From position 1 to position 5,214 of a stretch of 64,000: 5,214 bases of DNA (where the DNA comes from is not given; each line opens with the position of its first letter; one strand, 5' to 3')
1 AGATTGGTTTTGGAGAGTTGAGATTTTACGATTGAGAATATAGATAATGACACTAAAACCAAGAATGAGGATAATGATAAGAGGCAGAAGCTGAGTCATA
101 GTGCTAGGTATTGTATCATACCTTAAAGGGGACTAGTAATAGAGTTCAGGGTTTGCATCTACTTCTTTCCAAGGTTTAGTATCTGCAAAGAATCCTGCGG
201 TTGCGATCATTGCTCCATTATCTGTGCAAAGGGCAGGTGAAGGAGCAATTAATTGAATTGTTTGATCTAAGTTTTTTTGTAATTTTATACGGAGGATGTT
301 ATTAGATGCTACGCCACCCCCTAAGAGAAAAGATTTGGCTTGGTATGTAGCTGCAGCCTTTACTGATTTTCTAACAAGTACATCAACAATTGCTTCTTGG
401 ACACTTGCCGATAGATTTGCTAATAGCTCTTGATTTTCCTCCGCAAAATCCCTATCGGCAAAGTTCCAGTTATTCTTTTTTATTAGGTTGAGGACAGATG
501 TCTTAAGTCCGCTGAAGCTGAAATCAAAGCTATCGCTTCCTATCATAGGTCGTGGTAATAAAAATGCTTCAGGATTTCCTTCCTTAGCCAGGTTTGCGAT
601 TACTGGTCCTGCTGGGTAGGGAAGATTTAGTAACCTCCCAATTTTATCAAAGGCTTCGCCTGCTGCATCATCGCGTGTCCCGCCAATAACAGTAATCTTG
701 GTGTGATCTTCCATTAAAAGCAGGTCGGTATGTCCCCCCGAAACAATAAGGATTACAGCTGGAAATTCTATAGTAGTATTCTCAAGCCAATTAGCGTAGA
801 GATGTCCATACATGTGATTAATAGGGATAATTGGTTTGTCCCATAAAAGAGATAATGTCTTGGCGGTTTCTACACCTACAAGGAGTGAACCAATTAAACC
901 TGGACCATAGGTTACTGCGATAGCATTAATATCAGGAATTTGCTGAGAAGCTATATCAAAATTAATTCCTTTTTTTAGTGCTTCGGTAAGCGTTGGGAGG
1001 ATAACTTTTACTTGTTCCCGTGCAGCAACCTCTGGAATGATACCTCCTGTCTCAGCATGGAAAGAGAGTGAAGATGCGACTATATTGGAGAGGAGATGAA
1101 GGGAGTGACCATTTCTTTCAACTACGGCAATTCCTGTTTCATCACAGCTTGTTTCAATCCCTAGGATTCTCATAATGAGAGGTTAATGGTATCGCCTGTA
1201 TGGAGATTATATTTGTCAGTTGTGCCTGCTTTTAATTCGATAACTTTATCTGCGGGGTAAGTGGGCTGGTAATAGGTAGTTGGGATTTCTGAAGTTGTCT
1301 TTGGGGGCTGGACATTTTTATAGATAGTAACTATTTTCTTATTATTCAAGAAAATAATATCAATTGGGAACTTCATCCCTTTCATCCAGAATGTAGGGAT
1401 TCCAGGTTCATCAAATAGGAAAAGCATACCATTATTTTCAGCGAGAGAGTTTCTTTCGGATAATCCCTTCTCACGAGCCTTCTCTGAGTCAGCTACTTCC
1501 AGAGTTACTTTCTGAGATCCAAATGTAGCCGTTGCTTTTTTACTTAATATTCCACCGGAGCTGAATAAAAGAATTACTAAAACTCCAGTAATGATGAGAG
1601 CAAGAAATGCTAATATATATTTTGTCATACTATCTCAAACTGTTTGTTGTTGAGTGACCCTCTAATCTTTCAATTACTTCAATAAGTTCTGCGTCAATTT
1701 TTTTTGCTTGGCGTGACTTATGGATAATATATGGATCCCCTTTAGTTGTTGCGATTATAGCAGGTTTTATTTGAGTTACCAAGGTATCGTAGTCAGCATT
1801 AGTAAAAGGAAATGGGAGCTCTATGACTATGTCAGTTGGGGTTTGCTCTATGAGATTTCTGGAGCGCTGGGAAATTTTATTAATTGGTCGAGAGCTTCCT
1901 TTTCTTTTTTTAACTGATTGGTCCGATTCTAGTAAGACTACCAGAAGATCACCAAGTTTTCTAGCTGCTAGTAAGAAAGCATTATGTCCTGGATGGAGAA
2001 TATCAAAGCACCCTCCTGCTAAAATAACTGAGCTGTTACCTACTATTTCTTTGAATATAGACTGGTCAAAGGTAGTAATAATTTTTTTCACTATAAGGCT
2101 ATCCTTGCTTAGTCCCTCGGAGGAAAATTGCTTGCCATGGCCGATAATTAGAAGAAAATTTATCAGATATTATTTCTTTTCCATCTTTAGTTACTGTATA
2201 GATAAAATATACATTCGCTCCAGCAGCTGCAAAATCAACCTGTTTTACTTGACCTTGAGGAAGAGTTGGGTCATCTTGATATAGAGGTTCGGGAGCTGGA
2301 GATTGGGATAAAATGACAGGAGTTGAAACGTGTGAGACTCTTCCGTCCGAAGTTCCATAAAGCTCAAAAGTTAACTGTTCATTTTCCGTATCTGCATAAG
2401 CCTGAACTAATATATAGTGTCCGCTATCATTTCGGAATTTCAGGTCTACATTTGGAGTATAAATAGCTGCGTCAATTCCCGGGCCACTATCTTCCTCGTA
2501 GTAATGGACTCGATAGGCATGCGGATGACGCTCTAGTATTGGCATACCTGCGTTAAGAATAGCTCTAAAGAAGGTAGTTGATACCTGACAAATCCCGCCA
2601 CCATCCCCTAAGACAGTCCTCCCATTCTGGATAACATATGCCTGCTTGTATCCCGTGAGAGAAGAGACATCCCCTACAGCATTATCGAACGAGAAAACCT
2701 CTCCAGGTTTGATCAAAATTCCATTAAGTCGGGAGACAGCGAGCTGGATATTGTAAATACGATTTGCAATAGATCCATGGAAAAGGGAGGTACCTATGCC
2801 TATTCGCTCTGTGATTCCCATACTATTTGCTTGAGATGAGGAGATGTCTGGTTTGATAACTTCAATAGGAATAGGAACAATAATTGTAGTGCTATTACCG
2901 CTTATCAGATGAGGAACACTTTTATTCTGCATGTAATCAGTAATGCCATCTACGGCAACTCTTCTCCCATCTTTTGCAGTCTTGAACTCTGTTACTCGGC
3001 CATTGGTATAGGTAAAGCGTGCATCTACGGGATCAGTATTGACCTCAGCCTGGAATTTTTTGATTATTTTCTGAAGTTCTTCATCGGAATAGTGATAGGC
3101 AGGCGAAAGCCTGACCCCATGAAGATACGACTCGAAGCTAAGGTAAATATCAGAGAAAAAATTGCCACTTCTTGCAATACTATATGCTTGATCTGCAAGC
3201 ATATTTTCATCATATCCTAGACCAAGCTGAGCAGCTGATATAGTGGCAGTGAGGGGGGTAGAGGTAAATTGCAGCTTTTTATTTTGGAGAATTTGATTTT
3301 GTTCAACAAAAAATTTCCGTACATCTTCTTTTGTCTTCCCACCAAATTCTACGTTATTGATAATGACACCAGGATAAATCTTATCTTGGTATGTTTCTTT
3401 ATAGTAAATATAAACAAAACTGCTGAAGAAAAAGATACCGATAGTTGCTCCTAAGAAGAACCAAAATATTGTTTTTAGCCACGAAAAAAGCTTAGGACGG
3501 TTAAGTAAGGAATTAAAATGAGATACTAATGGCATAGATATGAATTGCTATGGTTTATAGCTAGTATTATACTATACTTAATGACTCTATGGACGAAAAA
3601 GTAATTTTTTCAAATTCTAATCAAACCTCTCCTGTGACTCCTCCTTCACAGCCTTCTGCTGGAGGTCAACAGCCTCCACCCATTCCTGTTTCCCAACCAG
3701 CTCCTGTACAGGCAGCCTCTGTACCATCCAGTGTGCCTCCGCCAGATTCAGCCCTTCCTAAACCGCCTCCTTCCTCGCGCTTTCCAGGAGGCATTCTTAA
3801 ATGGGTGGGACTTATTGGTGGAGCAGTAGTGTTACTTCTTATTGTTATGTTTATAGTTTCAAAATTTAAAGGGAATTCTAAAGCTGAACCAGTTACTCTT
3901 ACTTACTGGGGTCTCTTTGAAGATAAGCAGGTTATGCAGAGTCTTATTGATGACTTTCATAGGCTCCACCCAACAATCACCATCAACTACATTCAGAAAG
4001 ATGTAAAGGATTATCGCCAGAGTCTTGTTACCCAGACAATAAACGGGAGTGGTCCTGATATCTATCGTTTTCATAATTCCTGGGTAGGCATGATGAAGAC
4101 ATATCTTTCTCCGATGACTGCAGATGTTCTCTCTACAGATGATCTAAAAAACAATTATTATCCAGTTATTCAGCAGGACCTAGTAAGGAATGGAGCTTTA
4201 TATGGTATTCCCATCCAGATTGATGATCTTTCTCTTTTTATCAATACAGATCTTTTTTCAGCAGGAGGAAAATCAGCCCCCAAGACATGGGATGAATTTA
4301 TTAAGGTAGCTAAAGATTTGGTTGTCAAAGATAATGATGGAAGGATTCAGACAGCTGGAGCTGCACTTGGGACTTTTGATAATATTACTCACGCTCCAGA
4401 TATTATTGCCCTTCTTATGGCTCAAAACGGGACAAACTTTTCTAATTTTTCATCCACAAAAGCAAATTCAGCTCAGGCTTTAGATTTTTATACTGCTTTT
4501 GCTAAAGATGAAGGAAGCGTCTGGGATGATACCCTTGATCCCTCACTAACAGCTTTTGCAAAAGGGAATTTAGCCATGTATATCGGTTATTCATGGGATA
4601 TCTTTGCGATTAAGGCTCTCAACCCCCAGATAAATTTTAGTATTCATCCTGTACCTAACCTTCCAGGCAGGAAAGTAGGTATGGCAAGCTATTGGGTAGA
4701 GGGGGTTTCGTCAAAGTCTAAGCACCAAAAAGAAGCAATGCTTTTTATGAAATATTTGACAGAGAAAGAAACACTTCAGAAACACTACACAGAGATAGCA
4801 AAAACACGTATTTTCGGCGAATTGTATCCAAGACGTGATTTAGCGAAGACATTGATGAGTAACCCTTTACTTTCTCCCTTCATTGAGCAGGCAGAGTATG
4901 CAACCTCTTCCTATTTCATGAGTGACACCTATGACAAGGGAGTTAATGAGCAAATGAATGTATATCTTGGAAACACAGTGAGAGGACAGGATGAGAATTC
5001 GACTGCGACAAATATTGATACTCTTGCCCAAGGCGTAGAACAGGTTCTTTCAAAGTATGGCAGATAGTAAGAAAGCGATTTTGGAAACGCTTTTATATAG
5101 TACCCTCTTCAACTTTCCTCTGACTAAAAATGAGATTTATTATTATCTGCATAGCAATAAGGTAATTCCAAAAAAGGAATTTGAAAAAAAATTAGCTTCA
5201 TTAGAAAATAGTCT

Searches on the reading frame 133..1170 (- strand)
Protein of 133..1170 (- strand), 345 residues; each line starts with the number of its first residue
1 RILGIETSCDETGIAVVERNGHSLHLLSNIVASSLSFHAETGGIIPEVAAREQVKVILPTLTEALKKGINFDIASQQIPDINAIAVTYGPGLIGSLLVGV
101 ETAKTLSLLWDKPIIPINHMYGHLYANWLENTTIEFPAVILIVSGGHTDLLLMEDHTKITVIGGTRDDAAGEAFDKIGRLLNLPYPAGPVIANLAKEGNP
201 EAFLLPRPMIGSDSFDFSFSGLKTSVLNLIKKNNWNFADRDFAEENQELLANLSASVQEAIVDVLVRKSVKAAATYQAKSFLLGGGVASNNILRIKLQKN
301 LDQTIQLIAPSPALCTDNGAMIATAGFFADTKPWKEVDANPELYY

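Call 104: search_protein_families(library=pfam, proteins=[window:133-1170:-], max_evalue=0.0001)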
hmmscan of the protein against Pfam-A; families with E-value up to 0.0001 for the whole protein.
window:133-1170:- (345 aa): 2 families
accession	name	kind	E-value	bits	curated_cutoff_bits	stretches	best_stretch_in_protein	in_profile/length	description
PF00814.31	TsaD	-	7e-85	285.3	24.8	1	26-323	2-263/264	tRNA N6-adenosine threonylcarbamoyltransferase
PF22521.2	HypF_C_2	-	7.3e-05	23.1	27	0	247-319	163-236/241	Carbamoyltransferase, Kae1-like Domain, second subdomain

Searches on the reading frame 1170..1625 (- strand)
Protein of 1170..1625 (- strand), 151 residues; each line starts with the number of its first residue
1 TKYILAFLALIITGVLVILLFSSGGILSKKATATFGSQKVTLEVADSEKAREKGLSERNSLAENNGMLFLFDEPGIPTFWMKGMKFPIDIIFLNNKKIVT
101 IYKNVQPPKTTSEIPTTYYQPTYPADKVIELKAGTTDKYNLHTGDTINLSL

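Call 105: search_protein_families(library=pfam, proteins=[window:1170-1625:-], max_evalue=0.0001)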
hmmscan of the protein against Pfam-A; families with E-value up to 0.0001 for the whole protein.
window:1170-1625:- (151 aa): 1 family
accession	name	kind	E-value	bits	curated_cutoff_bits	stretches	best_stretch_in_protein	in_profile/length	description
PF02643.20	DUF192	-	1.5e-29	102.4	27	1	40-148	1-95/96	Uncharacterized ACR, COG1430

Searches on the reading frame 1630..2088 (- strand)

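Call 105: search_protein_families(library=pfam, proteins=[window:1630-2088:-], max_evalue=0.0001)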
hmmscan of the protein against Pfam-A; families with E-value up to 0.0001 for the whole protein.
window:1630-2088:- (152 aa): 1 family
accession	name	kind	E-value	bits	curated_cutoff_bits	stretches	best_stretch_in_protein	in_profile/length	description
PF01467.32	CTP_transf_like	-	1.9e-12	48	21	1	23-136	1-99/133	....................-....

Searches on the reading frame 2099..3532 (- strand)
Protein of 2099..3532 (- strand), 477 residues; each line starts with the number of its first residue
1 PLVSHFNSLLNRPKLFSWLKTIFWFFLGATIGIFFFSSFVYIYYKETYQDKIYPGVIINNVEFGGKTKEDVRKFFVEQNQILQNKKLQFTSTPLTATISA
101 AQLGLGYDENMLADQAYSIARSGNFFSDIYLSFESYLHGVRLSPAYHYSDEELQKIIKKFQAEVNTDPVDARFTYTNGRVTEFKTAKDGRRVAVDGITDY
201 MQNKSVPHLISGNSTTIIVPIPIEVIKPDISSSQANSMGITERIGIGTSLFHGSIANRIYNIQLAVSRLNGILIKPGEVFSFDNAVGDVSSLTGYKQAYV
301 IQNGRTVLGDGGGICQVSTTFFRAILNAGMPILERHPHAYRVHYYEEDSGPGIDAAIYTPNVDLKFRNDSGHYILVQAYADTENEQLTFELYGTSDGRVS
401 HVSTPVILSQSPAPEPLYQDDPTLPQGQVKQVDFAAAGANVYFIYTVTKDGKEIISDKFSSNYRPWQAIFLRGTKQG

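Call 104: search_protein_families(library=pfam, proteins=[window:2099-3532:-], max_evalue=0.0001)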
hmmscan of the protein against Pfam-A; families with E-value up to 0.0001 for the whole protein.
window:2099-3532:- (477 aa): 2 families
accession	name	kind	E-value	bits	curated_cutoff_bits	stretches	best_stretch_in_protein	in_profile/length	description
PF04294.18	VanW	-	2.8e-43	147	27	1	257-392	1-130/130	VanW like protein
PF12229.13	PG_binding_4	-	6.7e-15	55.7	22.1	1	97-195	2-98/117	Putative peptidoglycan binding domain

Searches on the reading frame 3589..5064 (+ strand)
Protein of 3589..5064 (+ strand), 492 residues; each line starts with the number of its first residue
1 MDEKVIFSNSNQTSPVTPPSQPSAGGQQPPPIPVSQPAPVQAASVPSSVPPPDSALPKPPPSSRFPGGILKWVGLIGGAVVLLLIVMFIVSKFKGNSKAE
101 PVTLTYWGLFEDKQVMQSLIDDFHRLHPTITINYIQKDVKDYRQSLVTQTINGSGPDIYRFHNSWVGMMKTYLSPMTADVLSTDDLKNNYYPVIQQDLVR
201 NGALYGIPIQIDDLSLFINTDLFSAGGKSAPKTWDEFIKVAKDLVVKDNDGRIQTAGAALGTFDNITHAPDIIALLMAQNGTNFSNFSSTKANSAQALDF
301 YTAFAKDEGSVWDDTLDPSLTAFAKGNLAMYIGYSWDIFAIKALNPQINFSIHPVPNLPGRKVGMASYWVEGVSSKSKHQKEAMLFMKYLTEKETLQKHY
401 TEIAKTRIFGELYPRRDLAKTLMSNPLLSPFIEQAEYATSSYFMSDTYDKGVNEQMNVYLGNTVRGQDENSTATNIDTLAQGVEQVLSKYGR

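Call 104: search_protein_families(library=pfam, proteins=[window:3589-5064:+], max_evalue=0.0001)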
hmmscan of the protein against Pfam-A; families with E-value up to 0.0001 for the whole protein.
window:3589-5064:+ (492 aa): 2 families
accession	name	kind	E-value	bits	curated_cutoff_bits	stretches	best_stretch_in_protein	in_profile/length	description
PF01547.30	SBP_bac_1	-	1.3e-32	114.5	26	1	112-394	6-304/307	Bacterial extracellular solute-binding protein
PF13416.11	SBP_bac_8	-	9.6e-32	111.3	27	1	119-402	2-255/279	Bacterial extracellular solute-binding protein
